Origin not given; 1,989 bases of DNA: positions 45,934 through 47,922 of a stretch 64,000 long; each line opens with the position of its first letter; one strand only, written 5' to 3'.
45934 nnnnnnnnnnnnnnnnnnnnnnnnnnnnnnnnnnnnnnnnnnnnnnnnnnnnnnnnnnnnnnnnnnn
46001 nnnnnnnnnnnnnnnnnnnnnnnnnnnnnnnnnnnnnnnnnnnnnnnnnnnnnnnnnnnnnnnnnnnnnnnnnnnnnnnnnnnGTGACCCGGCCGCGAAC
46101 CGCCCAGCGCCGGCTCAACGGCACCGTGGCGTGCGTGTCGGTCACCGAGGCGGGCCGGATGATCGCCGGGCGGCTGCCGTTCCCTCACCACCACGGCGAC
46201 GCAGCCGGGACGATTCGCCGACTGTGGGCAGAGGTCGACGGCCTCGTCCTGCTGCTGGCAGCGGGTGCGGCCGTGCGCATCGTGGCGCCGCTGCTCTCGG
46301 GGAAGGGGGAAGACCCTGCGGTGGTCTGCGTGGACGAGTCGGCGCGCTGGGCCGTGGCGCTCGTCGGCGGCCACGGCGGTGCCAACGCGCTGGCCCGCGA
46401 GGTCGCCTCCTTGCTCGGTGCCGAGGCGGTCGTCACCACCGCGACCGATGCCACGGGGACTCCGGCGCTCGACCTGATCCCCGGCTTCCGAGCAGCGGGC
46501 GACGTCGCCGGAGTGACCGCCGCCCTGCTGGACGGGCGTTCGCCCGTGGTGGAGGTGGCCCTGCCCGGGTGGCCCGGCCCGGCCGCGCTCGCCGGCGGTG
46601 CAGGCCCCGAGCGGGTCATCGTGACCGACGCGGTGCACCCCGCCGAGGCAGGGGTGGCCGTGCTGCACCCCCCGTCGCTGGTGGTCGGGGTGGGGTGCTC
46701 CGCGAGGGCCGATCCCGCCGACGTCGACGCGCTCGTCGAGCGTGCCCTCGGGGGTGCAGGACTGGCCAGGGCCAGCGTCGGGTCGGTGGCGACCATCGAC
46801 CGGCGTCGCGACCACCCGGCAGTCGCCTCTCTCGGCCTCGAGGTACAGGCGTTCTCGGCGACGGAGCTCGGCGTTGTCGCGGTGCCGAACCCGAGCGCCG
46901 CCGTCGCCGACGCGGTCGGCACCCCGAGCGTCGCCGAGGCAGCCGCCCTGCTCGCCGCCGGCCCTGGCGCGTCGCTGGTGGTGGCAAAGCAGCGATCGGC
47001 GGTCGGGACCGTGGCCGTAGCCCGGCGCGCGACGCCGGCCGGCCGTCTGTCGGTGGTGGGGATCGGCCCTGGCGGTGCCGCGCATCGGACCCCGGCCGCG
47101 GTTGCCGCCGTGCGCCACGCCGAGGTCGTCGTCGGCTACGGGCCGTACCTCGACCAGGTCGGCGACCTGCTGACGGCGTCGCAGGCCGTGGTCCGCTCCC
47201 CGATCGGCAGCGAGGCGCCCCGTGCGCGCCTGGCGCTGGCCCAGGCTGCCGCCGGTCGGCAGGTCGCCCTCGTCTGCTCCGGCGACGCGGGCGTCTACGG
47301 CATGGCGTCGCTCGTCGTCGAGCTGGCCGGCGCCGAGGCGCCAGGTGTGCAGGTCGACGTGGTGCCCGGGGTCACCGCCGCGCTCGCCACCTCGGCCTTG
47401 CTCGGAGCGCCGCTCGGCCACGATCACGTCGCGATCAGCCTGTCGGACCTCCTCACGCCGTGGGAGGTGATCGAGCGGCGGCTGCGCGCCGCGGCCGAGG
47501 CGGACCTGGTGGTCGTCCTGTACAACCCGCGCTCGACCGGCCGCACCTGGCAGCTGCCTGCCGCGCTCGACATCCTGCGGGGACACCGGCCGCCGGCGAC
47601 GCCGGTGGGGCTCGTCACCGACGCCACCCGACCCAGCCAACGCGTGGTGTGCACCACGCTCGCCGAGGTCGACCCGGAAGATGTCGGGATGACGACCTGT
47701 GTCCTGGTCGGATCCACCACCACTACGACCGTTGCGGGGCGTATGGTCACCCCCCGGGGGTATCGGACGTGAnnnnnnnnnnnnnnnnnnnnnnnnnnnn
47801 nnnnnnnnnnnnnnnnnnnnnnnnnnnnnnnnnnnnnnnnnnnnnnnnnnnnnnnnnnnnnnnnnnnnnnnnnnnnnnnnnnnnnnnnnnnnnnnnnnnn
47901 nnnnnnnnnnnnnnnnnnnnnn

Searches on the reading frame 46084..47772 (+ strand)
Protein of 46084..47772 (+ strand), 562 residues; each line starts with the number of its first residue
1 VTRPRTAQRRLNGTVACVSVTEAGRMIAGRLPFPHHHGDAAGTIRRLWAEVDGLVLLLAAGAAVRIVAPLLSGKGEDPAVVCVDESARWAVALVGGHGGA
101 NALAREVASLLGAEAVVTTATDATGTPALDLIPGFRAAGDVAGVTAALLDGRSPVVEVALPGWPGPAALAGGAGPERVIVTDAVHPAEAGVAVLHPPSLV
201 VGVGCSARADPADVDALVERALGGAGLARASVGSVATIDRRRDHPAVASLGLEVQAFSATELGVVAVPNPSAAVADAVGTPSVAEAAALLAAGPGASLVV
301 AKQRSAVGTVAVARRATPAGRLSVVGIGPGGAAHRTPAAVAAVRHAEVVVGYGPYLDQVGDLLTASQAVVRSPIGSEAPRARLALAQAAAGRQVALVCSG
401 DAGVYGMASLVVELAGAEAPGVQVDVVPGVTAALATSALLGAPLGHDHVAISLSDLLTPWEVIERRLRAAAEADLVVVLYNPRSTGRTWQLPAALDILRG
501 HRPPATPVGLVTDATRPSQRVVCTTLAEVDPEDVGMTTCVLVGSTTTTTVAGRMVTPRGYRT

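Call 21: find_related_loci(query=window:46084-47772:+, collection=genome_contigs, flank=10000)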
Query window:46084-47772:+ (562 aa) in genome_contigs; peptide patterns used: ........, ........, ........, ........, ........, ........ (x = any residue, [..] = any of these).
600 stretches matched a pattern (row limit reached: there are more); 434 encode a relative of the query (tblastn E <= 1e-3); the best 80 are kept; 80 distinct loci.
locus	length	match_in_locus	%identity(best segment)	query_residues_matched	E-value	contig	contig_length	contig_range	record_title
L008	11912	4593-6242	61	15-558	3e-151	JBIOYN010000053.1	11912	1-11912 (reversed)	MAG: Acidimicrobiia bacterium isolate MAG029 k127_1444579, whole genome shotgun sequence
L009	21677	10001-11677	61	18-561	2e-138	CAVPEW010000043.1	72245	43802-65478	MAG: uncultured Microthrixaceae bacterium isolate MFD10097.bin.1.12 genome assembly, contig: contig_21123, whole genome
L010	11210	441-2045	54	50-560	8e-92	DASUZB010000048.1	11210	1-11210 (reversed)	MAG TPA_asm: Actinomycetes bacterium isolate SMAG_U1911 k141_1239269, whole genome shotgun sequence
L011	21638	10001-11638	45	36-561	7e-90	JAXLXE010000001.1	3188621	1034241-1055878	MAG: Chloroflexota bacterium isolate STL-CHL41 C1.226.fa-1, whole genome shotgun sequence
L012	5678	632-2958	34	48-561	3e-87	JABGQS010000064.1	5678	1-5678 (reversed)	MAG: Clostridia bacterium isolate co234_bin61 co234_bin61_Ctg64, whole genome shotgun sequence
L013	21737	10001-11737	35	7-561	6e-86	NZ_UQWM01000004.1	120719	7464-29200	Uncultured Phascolarctobacterium sp. isolate UMGS706, whole genome shotgun sequence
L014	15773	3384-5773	34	15-561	2e-84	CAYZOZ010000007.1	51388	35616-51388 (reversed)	MAG TPA_asm: uncultured Phascolarctobacterium sp. isolate SRP222552_co1_493 genome assembly, contig: NODE_100_length_513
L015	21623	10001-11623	41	44-562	2e-84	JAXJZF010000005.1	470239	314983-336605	MAG: Eggerthellaceae bacterium isolate DOME_MAG_8296 8296_D0102_k141_45509, whole genome shotgun sequence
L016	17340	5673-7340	35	33-561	5e-84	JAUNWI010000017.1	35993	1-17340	MAG: Phascolarctobacterium sp. isolate S8M_St_57 NODE_303_length_35993_cov_38.015916, whole genome shotgun sequence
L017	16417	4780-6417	36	45-560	7e-83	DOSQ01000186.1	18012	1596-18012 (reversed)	MAG TPA_asm: Acidaminococcaceae bacterium isolate UBA9839 contig_203199, whole genome shotgun sequence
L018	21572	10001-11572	39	52-561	7e-83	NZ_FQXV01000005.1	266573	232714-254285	Sporobacter termitidis DSM 10068, whole genome shotgun sequence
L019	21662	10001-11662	37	52-561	9e-82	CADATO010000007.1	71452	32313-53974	MAG: uncultured Clostridiales bacterium isolate RUG13615 genome assembly, contig: RUG13615_asm_7, whole genome shotgun s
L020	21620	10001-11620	36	44-561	4e-81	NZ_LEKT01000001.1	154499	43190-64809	Megasphaera cerevisiae DSM 20462 scaffold_0, whole genome shotgun sequence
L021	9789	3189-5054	31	10-561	3e-81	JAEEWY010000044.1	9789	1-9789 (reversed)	MAG: Methanobrevibacter sp. isolate Tb.RUG.508 NODE_34473_length_9789_cov_0.967191, whole genome shotgun sequence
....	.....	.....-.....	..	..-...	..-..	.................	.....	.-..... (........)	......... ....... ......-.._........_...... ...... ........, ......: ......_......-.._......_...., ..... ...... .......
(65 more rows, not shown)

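Call 57: search_protein_families(library=pfam, proteins=[window:46084-47772:+], max_evalue=0.001)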
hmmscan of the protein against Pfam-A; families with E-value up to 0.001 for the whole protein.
window:46084-47772:+ (562 aa): 3 families
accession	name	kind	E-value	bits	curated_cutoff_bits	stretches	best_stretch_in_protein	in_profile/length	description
PF00590.25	TP_methylase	-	2.5e-38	132.6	27.8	1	322-529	2-211/212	Tetrapyrrole (Corrin/Porphyrin) Methylases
PF11760.13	CbiG_N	-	1.8e-30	105.2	25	1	44-122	3-82/82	Cobalamin synthesis G N-terminal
PF01890.21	CbiG_C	-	4.3e-25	88.9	27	1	199-313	1-117/117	Cobalamin synthesis G C-terminus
